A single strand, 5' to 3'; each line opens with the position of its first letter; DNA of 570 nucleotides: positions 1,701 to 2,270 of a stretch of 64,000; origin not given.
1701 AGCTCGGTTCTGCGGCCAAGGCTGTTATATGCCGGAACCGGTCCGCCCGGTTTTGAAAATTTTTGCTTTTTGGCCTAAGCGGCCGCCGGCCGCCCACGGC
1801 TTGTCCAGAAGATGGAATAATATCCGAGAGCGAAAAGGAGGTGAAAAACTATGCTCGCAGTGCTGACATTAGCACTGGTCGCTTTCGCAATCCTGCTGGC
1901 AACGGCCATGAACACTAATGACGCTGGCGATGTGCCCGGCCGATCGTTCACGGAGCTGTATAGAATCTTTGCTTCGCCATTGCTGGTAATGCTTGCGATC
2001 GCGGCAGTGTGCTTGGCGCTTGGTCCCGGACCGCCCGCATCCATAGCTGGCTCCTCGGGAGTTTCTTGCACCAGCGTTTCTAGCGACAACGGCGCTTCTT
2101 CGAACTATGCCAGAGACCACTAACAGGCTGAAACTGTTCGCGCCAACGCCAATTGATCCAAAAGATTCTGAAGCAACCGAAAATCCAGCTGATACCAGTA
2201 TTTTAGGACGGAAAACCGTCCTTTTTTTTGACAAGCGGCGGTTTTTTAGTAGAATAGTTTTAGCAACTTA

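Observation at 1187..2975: GC-rich 1.8-kb locus: two promoter-to-terminator units, five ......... motifs, almost no conventional coding capacity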

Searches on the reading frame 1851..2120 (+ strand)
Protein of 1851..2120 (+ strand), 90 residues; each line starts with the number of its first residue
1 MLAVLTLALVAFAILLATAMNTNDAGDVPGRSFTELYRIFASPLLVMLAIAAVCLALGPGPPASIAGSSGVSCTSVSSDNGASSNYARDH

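Call 11: find_encoding_contigs(protein=window:1851-2120:+, flank=10000, max_places=10)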
Protein window:1851-2120:+ (90 aa): 14 contigs read that carry it; 9 places shown.
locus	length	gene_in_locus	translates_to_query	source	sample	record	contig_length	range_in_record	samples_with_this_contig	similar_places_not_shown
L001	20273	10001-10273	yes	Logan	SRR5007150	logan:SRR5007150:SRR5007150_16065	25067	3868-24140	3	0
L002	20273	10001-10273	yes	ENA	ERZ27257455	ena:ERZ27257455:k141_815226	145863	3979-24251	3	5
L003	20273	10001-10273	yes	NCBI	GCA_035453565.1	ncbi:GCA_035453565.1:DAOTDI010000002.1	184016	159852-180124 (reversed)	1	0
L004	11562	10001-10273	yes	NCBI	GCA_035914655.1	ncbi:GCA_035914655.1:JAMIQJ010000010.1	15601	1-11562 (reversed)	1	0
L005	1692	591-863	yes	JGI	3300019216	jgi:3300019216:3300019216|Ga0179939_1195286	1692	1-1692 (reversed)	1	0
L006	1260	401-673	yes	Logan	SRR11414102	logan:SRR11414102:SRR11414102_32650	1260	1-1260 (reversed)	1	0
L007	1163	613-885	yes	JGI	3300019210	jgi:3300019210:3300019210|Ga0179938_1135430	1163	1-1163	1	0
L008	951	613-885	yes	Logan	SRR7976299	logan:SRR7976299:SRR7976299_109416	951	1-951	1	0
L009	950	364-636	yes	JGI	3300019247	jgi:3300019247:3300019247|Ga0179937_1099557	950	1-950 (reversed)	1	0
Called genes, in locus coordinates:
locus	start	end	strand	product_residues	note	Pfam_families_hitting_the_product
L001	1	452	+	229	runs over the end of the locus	-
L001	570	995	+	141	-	PF13181:TPR_8 (faint)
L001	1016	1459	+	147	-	PF05822:UMPH-1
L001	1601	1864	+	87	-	PF05822:UMPH-1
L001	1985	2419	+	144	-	-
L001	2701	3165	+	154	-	-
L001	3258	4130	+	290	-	PF12705:PDDEXK_1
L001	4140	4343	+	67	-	-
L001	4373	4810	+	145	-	-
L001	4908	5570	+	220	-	-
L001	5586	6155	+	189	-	PF13328:HD_4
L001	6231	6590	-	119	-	-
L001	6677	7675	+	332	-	PF02618:YceG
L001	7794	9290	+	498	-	PF00206:Lyase_1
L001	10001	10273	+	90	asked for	-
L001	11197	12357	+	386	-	-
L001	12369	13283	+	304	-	-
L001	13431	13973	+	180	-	-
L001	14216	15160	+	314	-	PF01784:DUF34_NIF3 (faint)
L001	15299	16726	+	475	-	PF13354:Beta-lactamase2, PF00768:Peptidase_S11, PF02113:Peptidase_S13 (faint)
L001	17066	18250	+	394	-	PF00438:S-AdoMet_synt_N, PF02772:S-AdoMet_synt_M, PF02773:S-AdoMet_synt_C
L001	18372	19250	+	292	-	PF06550:SPP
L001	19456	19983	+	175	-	-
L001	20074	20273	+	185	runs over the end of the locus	PF03167:UDG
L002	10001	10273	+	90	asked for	-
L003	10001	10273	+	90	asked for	-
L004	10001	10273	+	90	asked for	-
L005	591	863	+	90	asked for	-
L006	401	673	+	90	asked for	-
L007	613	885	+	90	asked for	-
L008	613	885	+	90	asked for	-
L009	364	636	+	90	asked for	-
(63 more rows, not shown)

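Call 12: search_protein_families(library=pfam, proteins=[window:1851-2120:+], max_evalue=0.01)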
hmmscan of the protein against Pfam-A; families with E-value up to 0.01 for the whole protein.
window:1851-2120:+ (90 aa): 1 family
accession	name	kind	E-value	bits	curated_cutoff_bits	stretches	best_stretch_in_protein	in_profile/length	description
PF11992.13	TgpA_N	-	0.007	15.8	30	1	3-75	127-201/333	TgpA N-terminal domain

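Call 14: find_homologous_proteins(query=window:1851-2120:+, max_evalue=0.01)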
Query window:1851-2120:+ (90 aa): 7 proteins with E <= 0.01 among 18 candidates.
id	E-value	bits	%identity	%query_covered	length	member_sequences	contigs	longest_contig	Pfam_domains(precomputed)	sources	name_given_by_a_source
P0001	1.3e-48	180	100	100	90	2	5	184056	-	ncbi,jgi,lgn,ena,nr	ncbi:MAG TPA: hypothetical protein P5080_01335 [Candidatus Paceibacterota bacterium]|nr:hypothetical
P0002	1.2e-24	103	74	92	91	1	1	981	-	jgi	-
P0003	1.3e-24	103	74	92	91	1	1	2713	-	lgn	-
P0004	4.4e-22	95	79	68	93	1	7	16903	-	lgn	-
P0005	1.6e-21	93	64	100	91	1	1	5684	-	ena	-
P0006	1.7e-19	87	62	90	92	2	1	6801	-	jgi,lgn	jgi:hypothetical protein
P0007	1.2e-15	75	61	78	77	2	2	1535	-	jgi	jgi:hypothetical protein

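Call 15: find_related_loci(query=L001:7794-9287:+, collection=genome_contigs, flank=6000)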
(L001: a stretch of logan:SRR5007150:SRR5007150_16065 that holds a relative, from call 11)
Query L001:7794-9287:+ (498 aa) in genome_contigs; peptide patterns used: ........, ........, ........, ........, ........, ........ (x = any residue, [..] = any of these).
25 stretches matched a pattern, but none encodes a relative of the query by tblastn (E <= 1e-3).

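Call 16: find_encoding_contigs(protein=P0004, flank=10000, max_places=6)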
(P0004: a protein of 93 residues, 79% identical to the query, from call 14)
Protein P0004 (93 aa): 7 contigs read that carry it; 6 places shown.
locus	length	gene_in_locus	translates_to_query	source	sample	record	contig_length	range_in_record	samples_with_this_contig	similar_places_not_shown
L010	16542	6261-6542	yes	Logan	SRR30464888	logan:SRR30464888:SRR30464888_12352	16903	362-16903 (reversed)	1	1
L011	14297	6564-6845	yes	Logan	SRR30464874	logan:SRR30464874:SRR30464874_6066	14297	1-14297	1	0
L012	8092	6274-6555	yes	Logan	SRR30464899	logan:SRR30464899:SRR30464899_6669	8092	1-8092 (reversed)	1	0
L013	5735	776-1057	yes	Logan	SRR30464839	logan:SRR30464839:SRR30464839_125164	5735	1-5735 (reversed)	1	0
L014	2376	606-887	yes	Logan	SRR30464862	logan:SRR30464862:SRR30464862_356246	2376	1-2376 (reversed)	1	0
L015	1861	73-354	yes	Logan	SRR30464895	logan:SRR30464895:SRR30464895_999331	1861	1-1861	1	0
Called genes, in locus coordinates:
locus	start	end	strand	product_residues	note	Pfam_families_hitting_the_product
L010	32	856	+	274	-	PF12705:PDDEXK_1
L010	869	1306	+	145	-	-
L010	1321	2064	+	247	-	PF00571:CBS (faint)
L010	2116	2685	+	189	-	PF13328:HD_4, PF01966:HD (faint)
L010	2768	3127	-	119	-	-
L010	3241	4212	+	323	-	PF02618:YceG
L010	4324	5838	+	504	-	PF00206:Lyase_1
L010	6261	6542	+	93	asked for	-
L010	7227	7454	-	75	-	-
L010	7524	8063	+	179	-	-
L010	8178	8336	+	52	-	-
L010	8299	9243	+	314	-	PF01784:DUF34_NIF3 (faint)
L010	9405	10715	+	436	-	PF00768:Peptidase_S11, PF13354:Beta-lactamase2 (weak)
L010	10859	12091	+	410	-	PF00438:S-AdoMet_synt_N, PF02772:S-AdoMet_synt_M, PF02773:S-AdoMet_synt_C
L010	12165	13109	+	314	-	PF04258:Peptidase_A22B, PF06550:SPP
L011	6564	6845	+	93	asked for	-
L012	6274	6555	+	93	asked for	-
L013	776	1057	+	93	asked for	-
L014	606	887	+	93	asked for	-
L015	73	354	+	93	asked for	-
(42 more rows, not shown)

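Call 17: find_encoding_contigs(protein=P0005, flank=10000, max_places=4)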
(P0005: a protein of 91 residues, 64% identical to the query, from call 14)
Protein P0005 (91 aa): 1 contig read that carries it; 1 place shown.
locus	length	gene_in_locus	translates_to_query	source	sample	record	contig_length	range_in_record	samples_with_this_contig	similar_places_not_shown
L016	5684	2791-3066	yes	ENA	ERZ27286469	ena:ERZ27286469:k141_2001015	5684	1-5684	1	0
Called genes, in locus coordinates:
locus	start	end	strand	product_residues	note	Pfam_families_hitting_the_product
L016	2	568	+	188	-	?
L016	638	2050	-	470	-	PF00206:Lyase_1, PF08328:ASL_C, PF10397:ADSL_C (weak)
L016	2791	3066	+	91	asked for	-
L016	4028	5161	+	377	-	PF02384:N6_Mtase (faint), PF07669:Eco57I (weak)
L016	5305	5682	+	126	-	?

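Call 18: find_encoding_contigs(protein=P0006, flank=10000, max_places=4)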
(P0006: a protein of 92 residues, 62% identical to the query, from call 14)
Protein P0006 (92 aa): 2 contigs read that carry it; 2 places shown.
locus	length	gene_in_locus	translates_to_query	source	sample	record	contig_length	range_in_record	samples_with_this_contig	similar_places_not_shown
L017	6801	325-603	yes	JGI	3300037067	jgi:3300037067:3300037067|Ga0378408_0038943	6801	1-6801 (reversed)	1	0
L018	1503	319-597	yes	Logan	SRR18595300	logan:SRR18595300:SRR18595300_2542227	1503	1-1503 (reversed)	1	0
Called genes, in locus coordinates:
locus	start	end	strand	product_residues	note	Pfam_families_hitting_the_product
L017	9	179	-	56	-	-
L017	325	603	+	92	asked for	-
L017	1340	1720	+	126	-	-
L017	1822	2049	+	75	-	-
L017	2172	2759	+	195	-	-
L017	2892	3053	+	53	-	-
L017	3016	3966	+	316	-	PF01784:DUF34_NIF3 (faint)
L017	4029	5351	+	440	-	PF00768:Peptidase_S11, PF13354:Beta-lactamase2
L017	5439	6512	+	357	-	PF05559:DUF763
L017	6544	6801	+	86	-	?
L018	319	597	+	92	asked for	-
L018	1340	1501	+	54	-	?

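Call 19: find_encoding_contigs(protein=P0003, flank=10000, max_places=4)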
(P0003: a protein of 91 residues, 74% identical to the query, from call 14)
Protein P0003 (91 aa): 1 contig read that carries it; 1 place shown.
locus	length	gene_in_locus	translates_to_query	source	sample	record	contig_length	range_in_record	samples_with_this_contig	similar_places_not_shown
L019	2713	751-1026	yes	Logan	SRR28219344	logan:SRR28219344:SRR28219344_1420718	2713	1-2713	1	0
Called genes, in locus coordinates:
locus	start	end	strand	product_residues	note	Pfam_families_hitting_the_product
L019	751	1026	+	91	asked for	-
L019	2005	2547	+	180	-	-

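Call 20: find_encoding_contigs(protein=P0002, flank=10000, max_places=4)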
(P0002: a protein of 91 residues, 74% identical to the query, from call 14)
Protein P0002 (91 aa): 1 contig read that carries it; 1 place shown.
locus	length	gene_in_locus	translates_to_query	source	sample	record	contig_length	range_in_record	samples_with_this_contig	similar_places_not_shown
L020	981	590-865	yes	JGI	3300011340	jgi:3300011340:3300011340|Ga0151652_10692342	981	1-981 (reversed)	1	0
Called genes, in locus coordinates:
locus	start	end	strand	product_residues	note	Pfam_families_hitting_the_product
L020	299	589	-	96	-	-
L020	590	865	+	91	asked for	-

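Call 21: find_encoding_contigs(protein=P0007, flank=10000, max_places=4)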
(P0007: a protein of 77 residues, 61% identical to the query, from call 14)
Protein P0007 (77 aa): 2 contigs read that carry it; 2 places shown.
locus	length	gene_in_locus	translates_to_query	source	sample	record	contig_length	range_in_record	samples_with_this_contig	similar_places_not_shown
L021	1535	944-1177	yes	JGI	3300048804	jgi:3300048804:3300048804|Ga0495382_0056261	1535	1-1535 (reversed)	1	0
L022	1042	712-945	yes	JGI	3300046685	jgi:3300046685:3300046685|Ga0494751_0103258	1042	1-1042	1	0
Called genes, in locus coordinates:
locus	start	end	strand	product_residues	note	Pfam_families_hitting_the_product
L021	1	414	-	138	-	?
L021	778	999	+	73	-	-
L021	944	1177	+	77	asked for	-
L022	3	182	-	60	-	?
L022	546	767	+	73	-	-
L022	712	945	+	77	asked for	-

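Call 26: find_related_loci(query=A1, collection=metagenome_contigs, flank=3000)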
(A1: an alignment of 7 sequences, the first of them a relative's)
Query A1 (90 aa) in metagenome_contigs; peptide patterns used: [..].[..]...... (x = any residue, [..] = any of these).
68 stretches matched a pattern, but none encodes a relative of the query by tblastn (E <= 1e-3).

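Call 27: find_related_loci(query=A1, collection=genome_contigs, flank=3000)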
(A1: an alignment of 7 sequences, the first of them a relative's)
Query A1 (90 aa) in genome_contigs; peptide patterns used: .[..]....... (x = any residue, [..] = any of these).
21 stretches matched a pattern, but none encodes a relative of the query by tblastn (E <= 1e-3).

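Call 52: search_protein_families(library=pfam, proteins=[window:1851-2120:+], max_evalue=1)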
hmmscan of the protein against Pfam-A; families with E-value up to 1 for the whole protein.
seq(90 aa): 2 families
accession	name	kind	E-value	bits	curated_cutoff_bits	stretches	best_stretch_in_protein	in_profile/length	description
PF11992.13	TgpA_N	-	0.007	15.8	30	1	3-75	127-201/333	TgpA N-terminal domain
PF07869.17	DUF1656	-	0.8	10.2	26.5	1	34-57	33-56/56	Protein of unknown function (DUF1656)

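Call 53: search_protein_families(library=ncbifam, proteins=[window:1851-2120:+], max_evalue=1)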
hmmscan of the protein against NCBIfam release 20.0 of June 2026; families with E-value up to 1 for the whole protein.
seq(90 aa): 0 families

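Call 61: search_protein_representatives(alignment_id=A1)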
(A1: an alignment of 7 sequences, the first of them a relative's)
Query: 7 sequences, 91 profile positions. Proteins with E-value up to 0.001 (for the whole library): 8; up to 1e-10: 6; up to 1e-30: 1. The best 8 are listed.
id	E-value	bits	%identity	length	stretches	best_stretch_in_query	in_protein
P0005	1.1e-43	163.3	-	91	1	1-91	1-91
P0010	2.1e-29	117.5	-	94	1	1-91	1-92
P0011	2.9e-25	104.3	-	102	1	1-71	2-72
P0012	9.7e-24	99.4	-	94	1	1-87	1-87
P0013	1.5e-12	63.5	-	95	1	1-89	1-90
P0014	5.4e-12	61.7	-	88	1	1-82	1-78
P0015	6.8e-09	51.8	-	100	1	5-85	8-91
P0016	5.3e-04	36.1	-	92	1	2-74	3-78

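Call 64: find_homologous_proteins(query=A8, max_evalue=0.001)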
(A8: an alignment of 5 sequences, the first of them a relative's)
Query A8 (5 sequences) (100 aa, profile of the alignment): 16 proteins with E <= 0.001 among 5611 candidates.
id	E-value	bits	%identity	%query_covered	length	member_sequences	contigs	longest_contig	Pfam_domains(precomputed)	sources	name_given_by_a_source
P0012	5.5e-31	124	39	79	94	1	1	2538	-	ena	-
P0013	2.1e-29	119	40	71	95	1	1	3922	-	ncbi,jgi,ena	-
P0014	1.7e-28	116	33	84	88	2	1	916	-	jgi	-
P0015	1.2e-27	114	100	100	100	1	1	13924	-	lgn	-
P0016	3.7e-27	112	42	79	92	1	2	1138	-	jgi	-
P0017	3.7e-21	93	47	85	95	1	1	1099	-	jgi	-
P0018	3.5e-20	90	66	94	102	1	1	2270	-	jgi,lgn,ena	-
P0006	6.0e-20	89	43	90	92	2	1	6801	-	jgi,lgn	jgi:hypothetical protein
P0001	2.8e-18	83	43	84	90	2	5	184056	-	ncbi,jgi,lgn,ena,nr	ncbi:MAG TPA: hypothetical protein P5080_01335 [Candidatus Paceibacterota bacterium]|nr:hypothetical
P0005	3.9e-18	83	31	79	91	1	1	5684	-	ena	-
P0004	6.1e-18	82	48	61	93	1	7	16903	-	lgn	-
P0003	1.4e-17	81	33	79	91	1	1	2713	-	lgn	-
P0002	6.4e-17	79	46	61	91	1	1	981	-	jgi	-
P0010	1.5e-15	75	45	56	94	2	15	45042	-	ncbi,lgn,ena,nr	ncbi:MAG: hypothetical protein NTX14_02095 [Candidatus Nealsonbacteria bacterium]|nr:hypothetical pr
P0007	8.3e-13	66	51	47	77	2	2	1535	-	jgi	jgi:hypothetical protein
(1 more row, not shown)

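Call 65: find_encoding_contigs(protein=P0015, flank=4000, max_places=2)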
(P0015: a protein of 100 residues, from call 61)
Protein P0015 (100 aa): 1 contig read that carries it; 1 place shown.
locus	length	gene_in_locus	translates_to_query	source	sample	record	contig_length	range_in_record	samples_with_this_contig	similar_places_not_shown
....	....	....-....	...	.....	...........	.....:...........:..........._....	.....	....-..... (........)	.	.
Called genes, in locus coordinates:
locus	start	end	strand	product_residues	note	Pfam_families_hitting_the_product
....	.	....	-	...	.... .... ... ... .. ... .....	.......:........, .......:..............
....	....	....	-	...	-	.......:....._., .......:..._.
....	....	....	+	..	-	-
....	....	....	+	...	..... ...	-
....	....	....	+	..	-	-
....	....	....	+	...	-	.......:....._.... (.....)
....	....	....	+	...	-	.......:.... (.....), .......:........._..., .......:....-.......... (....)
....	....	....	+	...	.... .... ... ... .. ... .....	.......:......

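Call 66: find_encoding_contigs(protein=P0013, flank=4000, max_places=2)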
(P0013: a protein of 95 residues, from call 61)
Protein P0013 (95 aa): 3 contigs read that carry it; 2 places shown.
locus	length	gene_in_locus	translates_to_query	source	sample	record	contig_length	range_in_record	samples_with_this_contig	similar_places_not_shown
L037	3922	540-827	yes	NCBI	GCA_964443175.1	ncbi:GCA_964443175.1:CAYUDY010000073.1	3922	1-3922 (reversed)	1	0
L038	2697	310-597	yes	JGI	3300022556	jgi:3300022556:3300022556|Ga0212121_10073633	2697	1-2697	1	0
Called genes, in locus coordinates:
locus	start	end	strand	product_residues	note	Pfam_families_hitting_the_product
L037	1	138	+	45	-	?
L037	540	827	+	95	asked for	-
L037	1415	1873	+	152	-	PF00072:Response_reg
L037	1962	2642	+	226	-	-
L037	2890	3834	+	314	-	PF01784:DUF34_NIF3 (faint)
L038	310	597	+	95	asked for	-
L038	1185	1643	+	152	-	PF00072:Response_reg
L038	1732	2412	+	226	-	-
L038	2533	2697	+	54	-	?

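Call 80: predict_structure(alignment_id=A10)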
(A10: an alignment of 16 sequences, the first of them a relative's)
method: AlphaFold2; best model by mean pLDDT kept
length: 90 residues; sequences in the alignment: 16
mean_pLDDT: 64.7   pTM: 0.30
mean pLDDT of the five models: 64.7, 64.2, 63.6, 59.6, 58.5
residues with pLDDT >= 90: 0; 70-90: 33; 50-70: 49; < 50: 8
segments of 3 or more residues with pLDDT < 50: 25-29
pLDDT, mean of each block of 10 residues (from residue 1): 70 73 52 55 69 72 56 69 65
secondary structure, 60 per line:
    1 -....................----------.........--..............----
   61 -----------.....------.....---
elements in order: H2-21 H32-40 H43-56 E72-76 E83-87
